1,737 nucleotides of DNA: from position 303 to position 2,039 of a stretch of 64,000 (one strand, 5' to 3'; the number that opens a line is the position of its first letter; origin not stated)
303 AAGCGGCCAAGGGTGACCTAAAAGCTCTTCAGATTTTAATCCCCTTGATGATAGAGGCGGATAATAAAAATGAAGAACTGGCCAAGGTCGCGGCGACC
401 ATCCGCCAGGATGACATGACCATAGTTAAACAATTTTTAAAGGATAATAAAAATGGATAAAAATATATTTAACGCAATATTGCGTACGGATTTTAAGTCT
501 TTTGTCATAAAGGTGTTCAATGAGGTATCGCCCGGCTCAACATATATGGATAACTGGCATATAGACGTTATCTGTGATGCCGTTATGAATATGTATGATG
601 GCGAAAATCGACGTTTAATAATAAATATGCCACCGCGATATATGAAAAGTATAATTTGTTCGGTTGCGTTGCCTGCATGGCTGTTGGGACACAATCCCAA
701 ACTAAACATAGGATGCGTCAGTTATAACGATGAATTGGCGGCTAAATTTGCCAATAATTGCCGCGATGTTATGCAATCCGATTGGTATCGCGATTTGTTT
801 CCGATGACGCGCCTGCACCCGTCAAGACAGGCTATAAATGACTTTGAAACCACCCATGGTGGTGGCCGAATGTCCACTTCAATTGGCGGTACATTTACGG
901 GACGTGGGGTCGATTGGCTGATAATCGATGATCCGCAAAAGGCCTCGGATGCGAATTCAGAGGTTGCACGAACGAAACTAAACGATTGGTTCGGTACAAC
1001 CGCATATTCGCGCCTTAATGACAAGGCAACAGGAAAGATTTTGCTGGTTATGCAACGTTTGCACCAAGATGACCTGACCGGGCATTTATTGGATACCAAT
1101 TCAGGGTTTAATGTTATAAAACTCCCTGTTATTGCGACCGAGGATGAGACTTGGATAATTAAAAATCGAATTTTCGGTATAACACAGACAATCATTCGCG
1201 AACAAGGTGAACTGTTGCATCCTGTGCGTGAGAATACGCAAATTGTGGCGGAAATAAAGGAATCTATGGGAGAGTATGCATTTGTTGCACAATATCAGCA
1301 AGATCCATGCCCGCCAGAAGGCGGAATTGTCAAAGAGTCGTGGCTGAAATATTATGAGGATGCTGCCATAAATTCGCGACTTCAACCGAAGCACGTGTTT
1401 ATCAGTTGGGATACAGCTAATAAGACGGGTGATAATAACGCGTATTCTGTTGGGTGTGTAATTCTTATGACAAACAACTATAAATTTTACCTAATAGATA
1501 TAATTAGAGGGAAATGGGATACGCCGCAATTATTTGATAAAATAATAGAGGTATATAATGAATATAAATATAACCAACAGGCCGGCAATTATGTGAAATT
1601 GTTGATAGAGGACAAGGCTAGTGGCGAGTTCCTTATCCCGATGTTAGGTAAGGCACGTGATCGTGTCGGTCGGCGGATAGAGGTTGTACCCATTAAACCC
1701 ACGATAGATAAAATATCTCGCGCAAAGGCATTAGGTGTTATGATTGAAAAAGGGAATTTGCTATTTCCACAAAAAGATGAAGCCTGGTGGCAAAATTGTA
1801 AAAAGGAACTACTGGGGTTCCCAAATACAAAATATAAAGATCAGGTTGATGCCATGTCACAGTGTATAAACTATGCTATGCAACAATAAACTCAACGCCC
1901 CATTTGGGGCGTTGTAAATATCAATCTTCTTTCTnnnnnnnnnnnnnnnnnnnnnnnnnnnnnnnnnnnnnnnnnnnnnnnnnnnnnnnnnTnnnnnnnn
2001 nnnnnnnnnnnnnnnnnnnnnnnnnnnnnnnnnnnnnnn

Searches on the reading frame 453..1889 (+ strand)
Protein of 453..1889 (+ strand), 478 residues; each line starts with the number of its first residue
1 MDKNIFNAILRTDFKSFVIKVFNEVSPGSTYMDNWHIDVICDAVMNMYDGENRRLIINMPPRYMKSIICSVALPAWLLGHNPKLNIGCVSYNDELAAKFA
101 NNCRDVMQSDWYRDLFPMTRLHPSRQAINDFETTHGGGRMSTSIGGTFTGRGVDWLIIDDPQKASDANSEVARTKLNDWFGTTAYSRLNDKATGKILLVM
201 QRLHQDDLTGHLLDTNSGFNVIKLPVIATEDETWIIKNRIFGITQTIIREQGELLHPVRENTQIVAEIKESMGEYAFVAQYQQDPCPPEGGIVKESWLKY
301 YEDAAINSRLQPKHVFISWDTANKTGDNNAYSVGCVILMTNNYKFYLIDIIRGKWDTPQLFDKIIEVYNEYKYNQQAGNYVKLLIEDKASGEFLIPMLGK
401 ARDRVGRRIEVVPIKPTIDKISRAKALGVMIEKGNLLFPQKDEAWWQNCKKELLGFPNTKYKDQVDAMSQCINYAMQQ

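Call 19: search_protein_families(library=pfam, proteins=[window:453-1889:+], max_evalue=0.001)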
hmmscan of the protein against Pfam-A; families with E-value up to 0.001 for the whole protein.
window:453-1889:+ (478 aa): 1 family
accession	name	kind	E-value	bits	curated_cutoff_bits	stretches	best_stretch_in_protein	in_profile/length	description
PF17289.8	Terminase_6C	-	8.4e-10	39.3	22.6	1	317-474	1-154/155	Terminase RNaseH-like domain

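Call 43: find_encoding_contigs(protein=window:453-1889:+, flank=10000, max_places=8)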
Protein window:453-1889:+ (478 aa): 22 contigs read that carry it; 8 places shown.
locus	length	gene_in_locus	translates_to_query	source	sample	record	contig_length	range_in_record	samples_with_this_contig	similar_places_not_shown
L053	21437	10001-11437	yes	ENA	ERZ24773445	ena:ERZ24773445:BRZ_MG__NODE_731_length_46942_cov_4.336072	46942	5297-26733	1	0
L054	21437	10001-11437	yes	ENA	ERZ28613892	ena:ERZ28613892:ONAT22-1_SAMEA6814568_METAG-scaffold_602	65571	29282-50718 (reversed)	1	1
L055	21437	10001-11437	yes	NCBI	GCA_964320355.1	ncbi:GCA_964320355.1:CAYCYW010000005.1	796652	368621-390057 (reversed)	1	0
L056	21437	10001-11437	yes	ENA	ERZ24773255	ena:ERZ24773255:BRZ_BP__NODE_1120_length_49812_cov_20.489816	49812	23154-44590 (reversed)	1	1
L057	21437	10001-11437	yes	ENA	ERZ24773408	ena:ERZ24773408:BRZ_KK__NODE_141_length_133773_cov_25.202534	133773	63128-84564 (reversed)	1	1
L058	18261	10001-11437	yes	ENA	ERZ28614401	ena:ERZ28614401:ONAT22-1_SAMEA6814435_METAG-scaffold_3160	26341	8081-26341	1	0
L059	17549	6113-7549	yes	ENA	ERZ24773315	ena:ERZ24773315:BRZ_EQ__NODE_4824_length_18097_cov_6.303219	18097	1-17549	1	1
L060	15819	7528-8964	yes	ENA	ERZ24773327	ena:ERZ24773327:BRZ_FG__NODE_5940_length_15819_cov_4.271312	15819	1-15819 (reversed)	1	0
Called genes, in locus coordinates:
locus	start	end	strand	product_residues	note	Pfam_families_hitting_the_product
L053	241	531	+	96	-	-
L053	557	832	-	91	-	-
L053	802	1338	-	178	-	PF01555:N6_N4_Mtase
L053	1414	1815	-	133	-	PF02195:ParB_N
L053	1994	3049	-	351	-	PF02661:Fic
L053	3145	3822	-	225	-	PF09509:Hypoth_Ymh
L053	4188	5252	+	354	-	PF04791:LMBR1 (weak)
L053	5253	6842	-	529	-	PF00239:Resolvase, PF07508:Recombinase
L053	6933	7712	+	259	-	-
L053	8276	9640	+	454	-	PF02195:ParB_N, PF01555:N6_N4_Mtase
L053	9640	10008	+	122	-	PF18932:DUF5681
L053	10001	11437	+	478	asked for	PF17289:Terminase_6C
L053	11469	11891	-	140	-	-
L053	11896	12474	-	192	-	-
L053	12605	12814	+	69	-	-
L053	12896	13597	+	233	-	-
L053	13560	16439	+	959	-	-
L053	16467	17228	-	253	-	PF13365:Trypsin_2 (weak)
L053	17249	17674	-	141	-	PF04343:DUF488, PF22751:DUF488-N3a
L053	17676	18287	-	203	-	-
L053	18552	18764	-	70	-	-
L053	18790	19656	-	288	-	-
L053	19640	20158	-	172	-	-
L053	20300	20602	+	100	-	-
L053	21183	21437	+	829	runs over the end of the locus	PF04313:HSDR_N (faint), PF13588:HSDR_N_2 (weak), PF00270:DEAD, PF04851:ResIII, PF18766:SWI2_SNF2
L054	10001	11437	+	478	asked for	PF17289:Terminase_6C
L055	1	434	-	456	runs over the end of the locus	PF00587:tRNA-synt_2b, PF03129:HGTP_anticodon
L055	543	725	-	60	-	PF12797:Fer4_2 (weak), PF13237:Fer4_10, PF00037:Fer4, PF12837:Fer4_6 (weak), PF14697:Fer4_21, PF12838:Fer4_7, PF13187:Fer4_9, PF00037:Fer4, +5 more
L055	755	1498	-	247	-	PF01027:Bax1-I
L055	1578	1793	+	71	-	-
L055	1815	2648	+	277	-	PF01790:LGT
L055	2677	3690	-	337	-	PF01073:3Beta_HSD, PF01370:Epimerase, PF02719:Polysacc_synt_2, PF04321:RmlD_sub_bind, PF07993:NAD_binding_4, PF16363:GDP_Man_Dehyd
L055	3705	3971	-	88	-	-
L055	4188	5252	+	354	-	PF04791:LMBR1 (weak)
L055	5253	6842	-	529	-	PF00239:Resolvase, PF07508:Recombinase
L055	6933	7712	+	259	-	-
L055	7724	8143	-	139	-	PF11149:DUF2924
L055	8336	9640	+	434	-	PF02195:ParB_N, PF01555:N6_N4_Mtase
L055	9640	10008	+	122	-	PF18932:DUF5681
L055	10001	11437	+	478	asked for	PF17289:Terminase_6C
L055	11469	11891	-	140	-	-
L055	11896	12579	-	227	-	-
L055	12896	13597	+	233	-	-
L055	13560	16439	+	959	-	-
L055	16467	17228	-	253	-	PF13365:Trypsin_2 (weak)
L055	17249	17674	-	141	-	PF04343:DUF488, PF22751:DUF488-N3a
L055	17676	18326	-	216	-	PF22557:DuOB (faint)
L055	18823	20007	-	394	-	PF14279:HNH_5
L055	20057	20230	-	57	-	-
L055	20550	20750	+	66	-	-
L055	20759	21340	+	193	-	PF00005:ABC_tran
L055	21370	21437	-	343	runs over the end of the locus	PF12697:Abhydrolase_6 (weak)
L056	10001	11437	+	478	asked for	PF17289:Terminase_6C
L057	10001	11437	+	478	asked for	PF17289:Terminase_6C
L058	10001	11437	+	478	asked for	PF17289:Terminase_6C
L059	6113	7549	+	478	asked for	PF17289:Terminase_6C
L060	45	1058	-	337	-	PF01073:3Beta_HSD, PF01370:Epimerase, PF02719:Polysacc_synt_2, PF04321:RmlD_sub_bind, PF07993:NAD_binding_4, PF16363:GDP_Man_Dehyd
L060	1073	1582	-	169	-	-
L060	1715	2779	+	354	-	PF04791:LMBR1 (weak)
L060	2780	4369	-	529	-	PF00239:Resolvase, PF07508:Recombinase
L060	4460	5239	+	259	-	-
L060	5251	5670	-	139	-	PF11149:DUF2924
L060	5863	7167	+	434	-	PF02195:ParB_N, PF01555:N6_N4_Mtase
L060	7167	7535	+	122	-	PF18932:DUF5681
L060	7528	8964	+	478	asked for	PF17289:Terminase_6C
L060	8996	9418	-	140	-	-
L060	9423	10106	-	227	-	-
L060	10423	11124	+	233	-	-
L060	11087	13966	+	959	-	-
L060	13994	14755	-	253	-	PF13365:Trypsin_2 (weak)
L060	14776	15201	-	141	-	PF04343:DUF488, PF22751:DUF488-N3a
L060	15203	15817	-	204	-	?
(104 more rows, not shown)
